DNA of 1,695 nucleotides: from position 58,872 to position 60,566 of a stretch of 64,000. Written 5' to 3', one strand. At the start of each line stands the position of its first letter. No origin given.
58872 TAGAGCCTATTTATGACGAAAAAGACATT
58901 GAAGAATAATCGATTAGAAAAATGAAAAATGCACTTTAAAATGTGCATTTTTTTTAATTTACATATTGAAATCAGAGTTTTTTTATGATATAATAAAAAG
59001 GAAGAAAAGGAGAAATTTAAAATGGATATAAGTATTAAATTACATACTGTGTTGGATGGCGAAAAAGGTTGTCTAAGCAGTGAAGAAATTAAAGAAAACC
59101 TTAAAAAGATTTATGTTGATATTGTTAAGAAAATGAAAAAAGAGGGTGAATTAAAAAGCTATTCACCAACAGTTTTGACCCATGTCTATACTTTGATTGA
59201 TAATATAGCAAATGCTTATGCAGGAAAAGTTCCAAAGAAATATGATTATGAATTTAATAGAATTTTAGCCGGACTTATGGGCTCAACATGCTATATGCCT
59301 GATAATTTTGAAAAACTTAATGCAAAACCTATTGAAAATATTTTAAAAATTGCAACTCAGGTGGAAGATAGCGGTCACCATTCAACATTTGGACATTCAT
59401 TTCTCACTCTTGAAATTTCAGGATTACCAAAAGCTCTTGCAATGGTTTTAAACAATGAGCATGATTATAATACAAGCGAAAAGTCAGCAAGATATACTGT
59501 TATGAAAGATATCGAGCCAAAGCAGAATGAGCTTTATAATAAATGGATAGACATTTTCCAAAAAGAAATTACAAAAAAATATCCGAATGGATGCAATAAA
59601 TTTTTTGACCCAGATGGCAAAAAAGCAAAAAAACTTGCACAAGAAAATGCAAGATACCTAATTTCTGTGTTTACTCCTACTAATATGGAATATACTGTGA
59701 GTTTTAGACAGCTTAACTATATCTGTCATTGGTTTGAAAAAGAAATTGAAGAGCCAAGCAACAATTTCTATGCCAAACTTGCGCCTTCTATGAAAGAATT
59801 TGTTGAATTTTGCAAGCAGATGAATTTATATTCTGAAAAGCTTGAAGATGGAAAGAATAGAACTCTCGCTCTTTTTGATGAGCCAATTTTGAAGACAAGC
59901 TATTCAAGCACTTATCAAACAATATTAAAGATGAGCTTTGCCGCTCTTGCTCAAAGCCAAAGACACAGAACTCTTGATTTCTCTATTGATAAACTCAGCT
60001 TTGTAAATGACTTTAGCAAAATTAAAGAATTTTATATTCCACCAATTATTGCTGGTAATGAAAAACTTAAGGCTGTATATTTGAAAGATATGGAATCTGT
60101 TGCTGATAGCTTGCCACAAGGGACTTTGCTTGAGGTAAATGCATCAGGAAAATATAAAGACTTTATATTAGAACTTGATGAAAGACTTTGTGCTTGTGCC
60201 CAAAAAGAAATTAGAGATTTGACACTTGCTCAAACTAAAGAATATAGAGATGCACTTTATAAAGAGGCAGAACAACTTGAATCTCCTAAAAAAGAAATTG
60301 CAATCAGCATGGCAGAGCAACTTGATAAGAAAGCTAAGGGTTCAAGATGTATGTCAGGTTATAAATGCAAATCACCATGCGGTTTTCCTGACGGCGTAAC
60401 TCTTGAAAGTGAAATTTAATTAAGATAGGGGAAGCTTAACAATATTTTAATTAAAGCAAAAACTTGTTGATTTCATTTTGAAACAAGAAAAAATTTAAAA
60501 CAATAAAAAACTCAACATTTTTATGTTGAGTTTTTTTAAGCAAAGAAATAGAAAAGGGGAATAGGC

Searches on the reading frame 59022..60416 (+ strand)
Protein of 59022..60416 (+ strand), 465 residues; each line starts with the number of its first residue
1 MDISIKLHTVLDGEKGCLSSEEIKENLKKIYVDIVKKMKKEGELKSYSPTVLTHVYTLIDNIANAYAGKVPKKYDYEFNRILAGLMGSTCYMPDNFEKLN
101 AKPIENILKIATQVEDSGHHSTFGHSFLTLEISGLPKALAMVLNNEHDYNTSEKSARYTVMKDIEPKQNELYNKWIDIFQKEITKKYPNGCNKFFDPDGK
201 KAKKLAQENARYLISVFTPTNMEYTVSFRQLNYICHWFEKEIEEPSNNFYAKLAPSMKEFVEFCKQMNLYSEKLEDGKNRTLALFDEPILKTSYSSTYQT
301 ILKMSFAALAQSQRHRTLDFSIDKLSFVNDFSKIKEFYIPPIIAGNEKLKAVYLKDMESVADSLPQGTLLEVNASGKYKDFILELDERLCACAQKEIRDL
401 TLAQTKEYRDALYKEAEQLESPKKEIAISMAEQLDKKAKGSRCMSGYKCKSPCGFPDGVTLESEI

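Call 41: find_encoding_contigs(protein=window:59022-60416:+, flank=10000, max_places=10)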
Protein window:59022-60416:+ (465 aa): 4 contigs read that carry it; 3 places shown.
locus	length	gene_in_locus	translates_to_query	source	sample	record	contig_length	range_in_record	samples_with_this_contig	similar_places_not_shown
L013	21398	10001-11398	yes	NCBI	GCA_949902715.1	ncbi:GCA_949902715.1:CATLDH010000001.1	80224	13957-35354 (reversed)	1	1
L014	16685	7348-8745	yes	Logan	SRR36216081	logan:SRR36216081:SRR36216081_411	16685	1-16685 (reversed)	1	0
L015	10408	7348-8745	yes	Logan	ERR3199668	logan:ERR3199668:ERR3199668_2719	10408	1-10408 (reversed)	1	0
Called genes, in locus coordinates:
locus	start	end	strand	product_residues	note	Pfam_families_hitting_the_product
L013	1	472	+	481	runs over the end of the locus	PF07690:MFS_1, PF13347:MFS_2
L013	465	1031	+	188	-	-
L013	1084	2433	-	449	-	-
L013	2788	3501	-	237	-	PF18912:DZR_2 (weak), PF00156:Pribosyltran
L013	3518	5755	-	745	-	PF23139:OB_YrrC, PF14520:HHH_5 (faint), PF14490:HHH_RecD2, PF05970:PIF1, PF13245:AAA_19, PF13604:AAA_30, PF18335:SH3_13, PF13538:UvrD_C_2, +3 more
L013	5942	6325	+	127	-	-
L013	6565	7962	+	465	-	PF01406:tRNA-synt_1e, PF09334:tRNA-synt_1g, PF00133:tRNA-synt_1, PF01921:tRNA-synt_1f (weak), PF09334:tRNA-synt_1g (weak), PF09190:DALR_2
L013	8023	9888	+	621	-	PF00023:Ank (faint), PF13606:Ank_3 (faint), PF13857:Ank_5 (faint), PF12796:Ank_2, PF13637:Ank_4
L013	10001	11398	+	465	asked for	PF02511:Thy1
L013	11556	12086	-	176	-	PF00583:Acetyltransf_1, PF13508:Acetyltransf_7 (weak)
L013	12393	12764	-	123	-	PF16320:Ribosomal_L12_N, PF00542:Ribosomal_L12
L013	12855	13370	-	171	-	PF00466:Ribosomal_L10, PF27436:RL10_C (weak)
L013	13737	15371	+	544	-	-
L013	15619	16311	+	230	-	PF04239:DUF421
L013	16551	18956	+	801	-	PF00133:tRNA-synt_1, PF09334:tRNA-synt_1g, PF13603:tRNA-synt_1_2, PF00133:tRNA-synt_1, PF08264:Anticodon_1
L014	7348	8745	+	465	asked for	PF02511:Thy1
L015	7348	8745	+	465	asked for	PF02511:Thy1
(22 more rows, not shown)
